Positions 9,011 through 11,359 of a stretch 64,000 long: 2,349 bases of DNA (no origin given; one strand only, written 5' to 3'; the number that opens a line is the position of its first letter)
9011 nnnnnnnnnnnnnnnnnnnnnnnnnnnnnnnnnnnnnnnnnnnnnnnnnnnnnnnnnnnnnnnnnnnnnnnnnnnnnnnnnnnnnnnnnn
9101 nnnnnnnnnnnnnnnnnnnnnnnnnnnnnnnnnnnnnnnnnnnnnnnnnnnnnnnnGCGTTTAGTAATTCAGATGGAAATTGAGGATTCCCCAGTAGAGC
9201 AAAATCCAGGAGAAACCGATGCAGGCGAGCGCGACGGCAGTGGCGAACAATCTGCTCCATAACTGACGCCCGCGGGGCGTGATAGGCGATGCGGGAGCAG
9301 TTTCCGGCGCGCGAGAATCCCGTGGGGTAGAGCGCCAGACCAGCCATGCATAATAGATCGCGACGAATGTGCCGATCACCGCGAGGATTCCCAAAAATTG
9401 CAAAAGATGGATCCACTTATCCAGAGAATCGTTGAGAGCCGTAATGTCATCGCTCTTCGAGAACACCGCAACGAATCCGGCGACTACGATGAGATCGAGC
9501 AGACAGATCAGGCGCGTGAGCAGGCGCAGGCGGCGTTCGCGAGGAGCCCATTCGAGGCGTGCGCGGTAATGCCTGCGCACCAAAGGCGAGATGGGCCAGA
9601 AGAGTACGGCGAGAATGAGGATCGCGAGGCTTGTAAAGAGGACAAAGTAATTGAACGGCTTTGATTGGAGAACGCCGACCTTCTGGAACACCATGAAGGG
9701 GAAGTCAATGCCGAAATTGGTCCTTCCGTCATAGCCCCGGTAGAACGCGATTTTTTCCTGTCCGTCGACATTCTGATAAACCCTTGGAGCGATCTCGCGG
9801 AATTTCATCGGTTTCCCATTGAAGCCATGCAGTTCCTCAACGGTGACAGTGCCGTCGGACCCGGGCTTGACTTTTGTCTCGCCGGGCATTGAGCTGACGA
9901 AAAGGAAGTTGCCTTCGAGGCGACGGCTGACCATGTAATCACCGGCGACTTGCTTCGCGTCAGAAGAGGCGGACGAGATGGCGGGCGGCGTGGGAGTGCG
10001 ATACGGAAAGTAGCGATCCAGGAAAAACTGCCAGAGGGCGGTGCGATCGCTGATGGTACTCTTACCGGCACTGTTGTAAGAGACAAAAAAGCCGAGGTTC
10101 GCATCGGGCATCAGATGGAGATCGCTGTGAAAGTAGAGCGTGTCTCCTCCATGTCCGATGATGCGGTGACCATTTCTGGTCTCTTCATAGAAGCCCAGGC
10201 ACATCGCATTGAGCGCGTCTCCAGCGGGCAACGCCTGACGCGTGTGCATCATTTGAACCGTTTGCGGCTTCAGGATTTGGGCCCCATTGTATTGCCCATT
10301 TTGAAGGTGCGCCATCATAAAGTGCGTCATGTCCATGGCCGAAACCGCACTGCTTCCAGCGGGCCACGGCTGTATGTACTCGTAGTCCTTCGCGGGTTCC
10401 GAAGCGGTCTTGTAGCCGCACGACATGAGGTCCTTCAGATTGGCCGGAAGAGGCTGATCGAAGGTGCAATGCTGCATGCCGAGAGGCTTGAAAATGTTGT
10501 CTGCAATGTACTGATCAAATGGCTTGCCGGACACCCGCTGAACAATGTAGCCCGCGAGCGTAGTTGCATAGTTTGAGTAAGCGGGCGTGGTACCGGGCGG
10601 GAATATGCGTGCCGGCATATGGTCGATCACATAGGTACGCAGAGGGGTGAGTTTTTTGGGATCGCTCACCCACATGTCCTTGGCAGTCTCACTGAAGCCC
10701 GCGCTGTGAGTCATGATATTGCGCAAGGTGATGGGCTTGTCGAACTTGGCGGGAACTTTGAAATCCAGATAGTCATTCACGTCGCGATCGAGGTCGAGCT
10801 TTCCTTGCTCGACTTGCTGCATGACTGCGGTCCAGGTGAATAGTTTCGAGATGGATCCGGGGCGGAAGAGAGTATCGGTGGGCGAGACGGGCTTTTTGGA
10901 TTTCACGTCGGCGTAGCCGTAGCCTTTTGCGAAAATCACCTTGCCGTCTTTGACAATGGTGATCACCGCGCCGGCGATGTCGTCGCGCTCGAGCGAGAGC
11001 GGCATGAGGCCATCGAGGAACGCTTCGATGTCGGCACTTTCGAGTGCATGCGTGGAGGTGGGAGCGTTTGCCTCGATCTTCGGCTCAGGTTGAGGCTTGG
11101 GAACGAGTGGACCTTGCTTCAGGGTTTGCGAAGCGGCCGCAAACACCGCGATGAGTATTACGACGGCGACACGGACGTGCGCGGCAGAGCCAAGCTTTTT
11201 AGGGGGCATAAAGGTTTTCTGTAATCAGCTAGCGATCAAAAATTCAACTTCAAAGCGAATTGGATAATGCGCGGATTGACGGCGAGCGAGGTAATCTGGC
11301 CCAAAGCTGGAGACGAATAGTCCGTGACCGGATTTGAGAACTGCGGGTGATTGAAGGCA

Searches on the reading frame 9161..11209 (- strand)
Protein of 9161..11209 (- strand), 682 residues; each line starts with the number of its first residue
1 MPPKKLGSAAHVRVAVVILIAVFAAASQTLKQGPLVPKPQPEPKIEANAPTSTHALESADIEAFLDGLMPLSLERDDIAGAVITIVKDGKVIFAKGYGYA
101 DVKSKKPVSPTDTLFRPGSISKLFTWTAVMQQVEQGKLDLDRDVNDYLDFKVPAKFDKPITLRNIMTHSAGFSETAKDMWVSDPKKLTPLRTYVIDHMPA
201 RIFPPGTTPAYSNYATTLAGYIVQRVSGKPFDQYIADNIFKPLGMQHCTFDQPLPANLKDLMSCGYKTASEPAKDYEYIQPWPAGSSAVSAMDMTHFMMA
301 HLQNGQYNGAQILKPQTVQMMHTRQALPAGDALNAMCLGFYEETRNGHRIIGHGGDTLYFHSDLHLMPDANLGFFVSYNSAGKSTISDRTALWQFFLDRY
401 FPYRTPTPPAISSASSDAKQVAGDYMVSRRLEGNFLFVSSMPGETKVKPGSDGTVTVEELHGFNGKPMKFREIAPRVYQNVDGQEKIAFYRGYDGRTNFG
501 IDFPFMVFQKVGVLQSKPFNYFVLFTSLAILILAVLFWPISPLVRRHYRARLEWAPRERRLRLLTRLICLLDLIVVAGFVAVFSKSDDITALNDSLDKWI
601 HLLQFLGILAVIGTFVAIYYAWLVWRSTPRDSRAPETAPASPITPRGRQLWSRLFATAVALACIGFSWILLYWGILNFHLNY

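Call 14: search_protein_families(library=pfam, proteins=[window:9161-11209:-], max_evalue=0.001)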
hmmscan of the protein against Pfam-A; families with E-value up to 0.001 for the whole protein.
window:9161-11209:- (682 aa): 1 family
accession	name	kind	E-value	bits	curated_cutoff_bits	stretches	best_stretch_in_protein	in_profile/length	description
PF00144.29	Beta-lactamase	-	1.9e-63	215.1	27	1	74-391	10-323/329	Beta-lactamase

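Call 17: search_protein_families(library=ncbifam, proteins=[window:9161-11209:-], max_evalue=0.00001)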
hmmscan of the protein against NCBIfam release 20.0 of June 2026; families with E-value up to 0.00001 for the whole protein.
window:9161-11209:- (682 aa): 46 families (the best 25 are shown)
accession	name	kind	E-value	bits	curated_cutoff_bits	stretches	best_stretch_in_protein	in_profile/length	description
NF033085.1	bla_class_C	equivalog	8.7e-28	97.1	415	1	61-309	4-242/356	class C beta-lactamase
NF007943.0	PRK10662.1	equivalog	7.5e-26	90.6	266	1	79-384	51-360/380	D-alanyl-D-alanine-carboxypeptidase/endopeptidase AmpH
NF045671.1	blaPNC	exception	2.9e-21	75.8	750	1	57-304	41-278/401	PNC family class C beta-lactamase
NF033569.1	blaLHK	exception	9.2e-21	74.2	850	1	51-311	27-277/390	LHK family class C beta-lactamase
NF041665.1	blaPSZ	exception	1.7e-18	66.8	850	1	57-324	23-277/379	PSZ family class C beta-lactamase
NF012172.1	FOX-MOX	exception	4.4e-18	65.4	700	1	52-301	20-259/382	FOX/MOX family class C beta-lactamase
NF009622.0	PRK13128.1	equivalog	8.1e-18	64.2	443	1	79-383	23-317/518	D-aminopeptidase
NF033698.1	blaCSA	exception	1.3e-17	63.8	884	1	73-274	34-224/375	CSA family class C beta-lactamase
NF000399.2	blaFOX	exception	2.3e-17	63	850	1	52-314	20-269/382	FOX family cephalosporin-hydrolyzing class C beta-lactamase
NF041663.1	ampC_Sliq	exception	2.5e-17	62.9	860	1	52-273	19-225/378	cephalosporin-hydrolyzing class C beta-lactamase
NF033700.1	blaCMA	exception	3.6e-17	62.4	887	1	73-273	34-223/375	CMA family class C beta-lactamase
NF000397.2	blaACC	exception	4.1e-17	62.3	850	1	56-277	25-235/385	ACC family cephalosporin-hydrolyzing class C beta-lactamase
NF033159.0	blaPAC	exception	1.1e-16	60.7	850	1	55-274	25-229/380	PAC family class C beta-lactamase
NF000423.2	blaSRT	exception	1.2e-16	60.9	860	1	52-303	19-255/378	SRT/SST family class C beta-lactamase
NF000519.2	blaPDC_var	exception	1.2e-16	60.9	900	1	53-304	24-268/397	PDC variant family class C beta-lactamase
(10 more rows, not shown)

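Call 50: search_solved_structures(query=window:9161-11209:-, max_evalue=1e-10)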
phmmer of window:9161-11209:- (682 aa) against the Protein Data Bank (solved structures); distinct sequences matched with E-value up to 1e-10: 115 (the best 60 are shown).
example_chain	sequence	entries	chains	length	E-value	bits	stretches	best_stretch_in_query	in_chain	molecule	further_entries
2qmi_A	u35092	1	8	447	2e-29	105.6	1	75-383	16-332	Pbp related beta-lactamase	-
9sn1_A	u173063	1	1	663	3.3e-27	98.3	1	84-498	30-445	Beta-lactamase family protein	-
4gdn_A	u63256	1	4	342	3.3e-27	98.3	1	60-379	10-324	Protein flp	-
7spn_A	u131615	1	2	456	4.3e-26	94.6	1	57-408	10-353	IS11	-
4y7p_A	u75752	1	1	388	7.9e-26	93.8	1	21-357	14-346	Alkaline D-peptidase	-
2qz6_A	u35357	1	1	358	6.4e-21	77.5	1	59-303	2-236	Beta-lactamase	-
7pp3_A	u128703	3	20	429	2.7e-20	75.5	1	73-346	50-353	Esterase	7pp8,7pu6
7atl_AAA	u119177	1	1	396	1.5e-18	69.7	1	65-273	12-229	Esterase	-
6k8x_A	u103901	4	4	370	7.5e-18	67.4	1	57-302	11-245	Beta-lactamase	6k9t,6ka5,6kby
4ivi_A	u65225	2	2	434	9e-18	67.1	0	63-150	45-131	Carboxylesterase | Carboxylesterases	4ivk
5cgs_A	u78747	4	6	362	1.5e-17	66.4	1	58-322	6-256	Beta-lactamase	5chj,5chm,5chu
1sde_A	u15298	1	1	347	1.7e-17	66.2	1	78-326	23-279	D-alanyl-D-alanine carboxypeptidase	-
1cef_A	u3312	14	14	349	1.8e-17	66.2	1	78-326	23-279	D-ALANYL-D-ALANINE CARBOXYPEPTIDASE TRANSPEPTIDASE | D-ALANYL-D-ALANINE CARBOXYPEPTIDASE | D-alanyl-D-alanine carboxypeptidase precursor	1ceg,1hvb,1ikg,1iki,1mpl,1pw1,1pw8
9s7k_A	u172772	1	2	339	2e-17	65.9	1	80-361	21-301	D-alanyl-D-alanine carboxypeptidase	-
6m5h_A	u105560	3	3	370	2.7e-17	65.6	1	57-302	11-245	Beta-lactamase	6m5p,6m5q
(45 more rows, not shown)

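Call 73: search_protein_families(library=pfam, proteins=[window:9161-11209:-], max_evalue=0.01)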
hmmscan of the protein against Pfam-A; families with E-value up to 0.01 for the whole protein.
window:9161-11209:- (682 aa): 2 families
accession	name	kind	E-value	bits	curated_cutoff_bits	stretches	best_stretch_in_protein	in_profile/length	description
PF00144.29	Beta-lactamase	-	1.9e-63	215.1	27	1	74-391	10-323/329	Beta-lactamase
PF13354.11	Beta-lactamase2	-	0.0033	17.3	22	0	111-144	17-50/214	Beta-lactamase enzyme family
